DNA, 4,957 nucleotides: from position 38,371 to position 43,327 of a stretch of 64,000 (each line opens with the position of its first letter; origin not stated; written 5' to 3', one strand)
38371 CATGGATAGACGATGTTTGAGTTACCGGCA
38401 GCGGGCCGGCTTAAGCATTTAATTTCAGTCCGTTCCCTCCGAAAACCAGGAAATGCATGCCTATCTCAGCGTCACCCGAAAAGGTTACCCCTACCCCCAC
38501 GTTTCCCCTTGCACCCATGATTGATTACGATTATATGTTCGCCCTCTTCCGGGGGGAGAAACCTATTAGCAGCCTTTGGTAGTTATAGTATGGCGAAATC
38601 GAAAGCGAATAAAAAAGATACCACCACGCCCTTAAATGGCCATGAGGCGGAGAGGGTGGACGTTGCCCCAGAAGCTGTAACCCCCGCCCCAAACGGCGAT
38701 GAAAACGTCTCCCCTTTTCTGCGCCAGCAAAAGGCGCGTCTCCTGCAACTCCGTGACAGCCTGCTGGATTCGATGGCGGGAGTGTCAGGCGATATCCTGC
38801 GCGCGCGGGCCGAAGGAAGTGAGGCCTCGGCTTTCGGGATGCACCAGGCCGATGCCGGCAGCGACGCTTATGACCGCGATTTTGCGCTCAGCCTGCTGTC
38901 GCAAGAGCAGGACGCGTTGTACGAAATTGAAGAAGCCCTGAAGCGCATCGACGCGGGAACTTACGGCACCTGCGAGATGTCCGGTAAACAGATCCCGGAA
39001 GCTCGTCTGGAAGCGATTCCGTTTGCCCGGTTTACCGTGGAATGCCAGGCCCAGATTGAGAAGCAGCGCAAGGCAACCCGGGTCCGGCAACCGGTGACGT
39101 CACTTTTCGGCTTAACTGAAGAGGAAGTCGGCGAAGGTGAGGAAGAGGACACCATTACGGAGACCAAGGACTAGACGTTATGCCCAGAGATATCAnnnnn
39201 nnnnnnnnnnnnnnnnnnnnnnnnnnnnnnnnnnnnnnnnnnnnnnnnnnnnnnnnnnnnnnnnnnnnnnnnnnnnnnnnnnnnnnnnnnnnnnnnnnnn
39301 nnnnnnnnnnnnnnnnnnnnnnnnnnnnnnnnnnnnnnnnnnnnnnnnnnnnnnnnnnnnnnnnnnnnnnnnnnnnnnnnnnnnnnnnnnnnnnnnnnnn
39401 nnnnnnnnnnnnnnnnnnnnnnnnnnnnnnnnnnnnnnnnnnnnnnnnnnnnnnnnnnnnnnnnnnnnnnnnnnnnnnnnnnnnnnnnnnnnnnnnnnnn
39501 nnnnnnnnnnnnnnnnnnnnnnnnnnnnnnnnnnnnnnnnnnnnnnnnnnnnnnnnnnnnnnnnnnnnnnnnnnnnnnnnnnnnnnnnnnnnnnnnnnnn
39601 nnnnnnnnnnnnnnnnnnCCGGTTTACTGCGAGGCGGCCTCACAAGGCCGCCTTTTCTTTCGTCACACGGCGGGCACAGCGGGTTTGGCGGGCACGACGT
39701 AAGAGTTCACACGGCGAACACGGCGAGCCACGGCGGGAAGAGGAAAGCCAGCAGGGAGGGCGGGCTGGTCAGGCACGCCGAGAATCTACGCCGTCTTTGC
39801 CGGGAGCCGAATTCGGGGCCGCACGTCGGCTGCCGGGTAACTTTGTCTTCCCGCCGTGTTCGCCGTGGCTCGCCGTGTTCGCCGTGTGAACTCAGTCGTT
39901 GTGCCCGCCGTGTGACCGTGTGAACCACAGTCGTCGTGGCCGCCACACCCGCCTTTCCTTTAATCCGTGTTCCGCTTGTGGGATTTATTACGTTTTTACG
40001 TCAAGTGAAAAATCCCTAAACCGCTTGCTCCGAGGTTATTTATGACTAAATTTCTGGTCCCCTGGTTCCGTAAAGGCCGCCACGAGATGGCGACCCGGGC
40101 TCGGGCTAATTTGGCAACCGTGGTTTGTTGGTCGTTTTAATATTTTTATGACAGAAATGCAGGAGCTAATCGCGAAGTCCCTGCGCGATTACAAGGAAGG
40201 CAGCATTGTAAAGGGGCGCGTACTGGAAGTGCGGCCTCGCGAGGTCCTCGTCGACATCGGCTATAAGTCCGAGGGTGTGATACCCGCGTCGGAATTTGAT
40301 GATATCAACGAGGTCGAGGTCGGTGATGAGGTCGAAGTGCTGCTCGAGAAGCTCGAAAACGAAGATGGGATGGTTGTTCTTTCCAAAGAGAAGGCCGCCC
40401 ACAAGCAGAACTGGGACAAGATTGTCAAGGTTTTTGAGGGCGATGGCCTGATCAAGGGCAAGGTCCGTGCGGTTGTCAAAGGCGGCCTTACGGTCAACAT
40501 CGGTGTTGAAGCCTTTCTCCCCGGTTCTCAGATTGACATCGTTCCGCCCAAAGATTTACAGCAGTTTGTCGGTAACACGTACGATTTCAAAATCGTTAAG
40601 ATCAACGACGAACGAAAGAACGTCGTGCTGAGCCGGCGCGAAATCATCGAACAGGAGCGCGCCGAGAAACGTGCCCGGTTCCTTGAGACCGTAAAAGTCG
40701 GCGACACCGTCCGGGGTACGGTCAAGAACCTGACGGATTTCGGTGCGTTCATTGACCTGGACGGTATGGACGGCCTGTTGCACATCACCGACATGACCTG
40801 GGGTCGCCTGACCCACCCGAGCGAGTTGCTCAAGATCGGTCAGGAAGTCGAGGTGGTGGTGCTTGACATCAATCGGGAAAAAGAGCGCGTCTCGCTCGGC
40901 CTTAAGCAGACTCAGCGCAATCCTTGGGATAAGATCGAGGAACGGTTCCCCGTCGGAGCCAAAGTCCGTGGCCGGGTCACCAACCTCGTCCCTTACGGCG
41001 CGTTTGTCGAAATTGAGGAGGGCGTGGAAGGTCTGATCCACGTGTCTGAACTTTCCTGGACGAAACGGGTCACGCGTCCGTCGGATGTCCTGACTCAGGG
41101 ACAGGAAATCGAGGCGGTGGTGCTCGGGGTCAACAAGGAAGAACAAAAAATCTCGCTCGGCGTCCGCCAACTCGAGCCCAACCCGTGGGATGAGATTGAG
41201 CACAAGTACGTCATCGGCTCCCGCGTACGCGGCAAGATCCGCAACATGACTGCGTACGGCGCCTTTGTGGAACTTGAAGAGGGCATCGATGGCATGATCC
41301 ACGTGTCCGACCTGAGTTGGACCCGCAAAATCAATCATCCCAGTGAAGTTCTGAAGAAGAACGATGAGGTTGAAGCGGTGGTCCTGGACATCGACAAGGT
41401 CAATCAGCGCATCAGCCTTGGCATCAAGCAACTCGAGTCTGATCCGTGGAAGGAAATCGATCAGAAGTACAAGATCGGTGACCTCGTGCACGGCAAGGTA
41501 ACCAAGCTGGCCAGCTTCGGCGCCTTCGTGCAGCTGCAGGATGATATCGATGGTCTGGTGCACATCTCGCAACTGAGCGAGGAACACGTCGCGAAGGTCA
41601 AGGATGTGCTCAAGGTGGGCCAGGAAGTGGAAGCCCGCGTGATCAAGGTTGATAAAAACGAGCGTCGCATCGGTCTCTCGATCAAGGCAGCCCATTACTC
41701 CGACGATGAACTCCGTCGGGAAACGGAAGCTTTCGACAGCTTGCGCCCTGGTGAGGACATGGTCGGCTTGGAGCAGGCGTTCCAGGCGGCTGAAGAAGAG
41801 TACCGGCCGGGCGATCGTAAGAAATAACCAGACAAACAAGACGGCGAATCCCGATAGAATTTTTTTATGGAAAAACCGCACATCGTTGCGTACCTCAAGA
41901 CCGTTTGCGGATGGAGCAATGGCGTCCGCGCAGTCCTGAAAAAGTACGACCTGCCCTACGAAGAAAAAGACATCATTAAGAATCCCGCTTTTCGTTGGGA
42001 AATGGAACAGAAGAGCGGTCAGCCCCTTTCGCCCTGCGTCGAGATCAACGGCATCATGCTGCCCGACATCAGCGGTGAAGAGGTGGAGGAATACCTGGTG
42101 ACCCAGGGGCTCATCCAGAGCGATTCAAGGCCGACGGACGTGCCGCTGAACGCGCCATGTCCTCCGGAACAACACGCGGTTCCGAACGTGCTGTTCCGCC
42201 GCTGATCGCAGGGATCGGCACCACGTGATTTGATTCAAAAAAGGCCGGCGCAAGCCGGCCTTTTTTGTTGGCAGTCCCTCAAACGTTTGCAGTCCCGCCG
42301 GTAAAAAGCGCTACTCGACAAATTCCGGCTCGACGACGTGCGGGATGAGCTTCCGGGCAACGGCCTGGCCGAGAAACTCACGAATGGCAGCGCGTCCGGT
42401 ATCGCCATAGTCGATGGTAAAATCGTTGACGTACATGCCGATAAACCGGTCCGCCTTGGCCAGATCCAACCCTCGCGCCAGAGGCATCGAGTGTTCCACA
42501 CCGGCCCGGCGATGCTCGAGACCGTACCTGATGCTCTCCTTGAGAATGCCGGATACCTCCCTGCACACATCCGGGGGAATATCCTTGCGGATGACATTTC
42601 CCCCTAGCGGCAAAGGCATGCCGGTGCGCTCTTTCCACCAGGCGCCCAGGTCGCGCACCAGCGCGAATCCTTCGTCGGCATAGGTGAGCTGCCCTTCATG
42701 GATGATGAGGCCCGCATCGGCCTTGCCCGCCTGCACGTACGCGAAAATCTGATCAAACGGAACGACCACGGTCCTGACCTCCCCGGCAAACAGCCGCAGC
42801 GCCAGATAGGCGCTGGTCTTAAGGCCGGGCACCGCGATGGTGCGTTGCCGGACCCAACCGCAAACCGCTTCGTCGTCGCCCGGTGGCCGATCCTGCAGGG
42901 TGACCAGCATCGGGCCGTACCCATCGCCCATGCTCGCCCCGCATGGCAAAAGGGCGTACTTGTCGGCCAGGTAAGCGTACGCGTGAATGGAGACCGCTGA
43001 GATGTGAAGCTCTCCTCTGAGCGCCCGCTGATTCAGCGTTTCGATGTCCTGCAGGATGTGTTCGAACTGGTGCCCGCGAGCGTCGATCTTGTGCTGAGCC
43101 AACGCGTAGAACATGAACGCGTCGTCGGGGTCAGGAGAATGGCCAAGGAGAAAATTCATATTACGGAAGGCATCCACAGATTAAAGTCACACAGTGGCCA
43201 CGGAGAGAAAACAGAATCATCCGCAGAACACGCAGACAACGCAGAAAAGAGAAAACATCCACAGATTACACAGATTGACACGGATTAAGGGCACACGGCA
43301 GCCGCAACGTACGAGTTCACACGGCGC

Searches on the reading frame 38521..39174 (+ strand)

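Call 101: search_protein_families(library=pfam, proteins=[window:38521-39174:+])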
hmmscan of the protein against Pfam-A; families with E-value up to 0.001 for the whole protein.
window:38521-39174:+ (217 aa): 1 family
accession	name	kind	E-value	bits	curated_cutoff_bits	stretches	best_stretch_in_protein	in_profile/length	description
PF01258.23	zf-dskA_traR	-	1.5e-12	47.7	24.9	1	146-181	1-36/36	Prokaryotic dksA/traR C4-type zinc finger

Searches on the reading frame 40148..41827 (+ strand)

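Call 101: search_protein_families(library=pfam, proteins=[window:40148-41827:+])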
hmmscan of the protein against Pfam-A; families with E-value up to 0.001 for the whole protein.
window:40148-41827:+ (559 aa): 6 families
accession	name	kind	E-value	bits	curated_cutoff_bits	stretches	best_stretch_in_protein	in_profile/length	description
PF00575.29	S1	-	1.6e-101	333.2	22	6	440-513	1-74/74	S1 RNA binding domain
PF23459.1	S1_RRP5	-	2.1e-31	108.7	27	3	444-511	4-71/72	RRP5 S1 domain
PF21710.3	Spt6_S1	-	1.1e-15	58.1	27.5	0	442-513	15-87/91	Spt6, S1/OB domain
PF13509.12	S1_2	-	5.7e-08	33.2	21.8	0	184-236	1-46/61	S1 domain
PF24685.1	OB_RRP5_4th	-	1.3e-07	31.9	31.5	0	466-502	36-72/92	RRP5 OB-fold domain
PF17092.11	PCB_OB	-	1.5e-07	32.6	27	0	264-321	26-93/111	Penicillin-binding protein OB-like domain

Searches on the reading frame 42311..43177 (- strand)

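Call 101: search_protein_families(library=pfam, proteins=[window:42311-43177:-])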
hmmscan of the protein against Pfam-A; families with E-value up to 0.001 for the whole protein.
window:42311-43177:- (288 aa): 1 family
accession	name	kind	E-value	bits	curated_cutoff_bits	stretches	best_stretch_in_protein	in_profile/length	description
PF02621.19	VitK2_biosynth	-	2.6e-72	243.8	26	1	11-272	3-250/252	Menaquinone biosynthesis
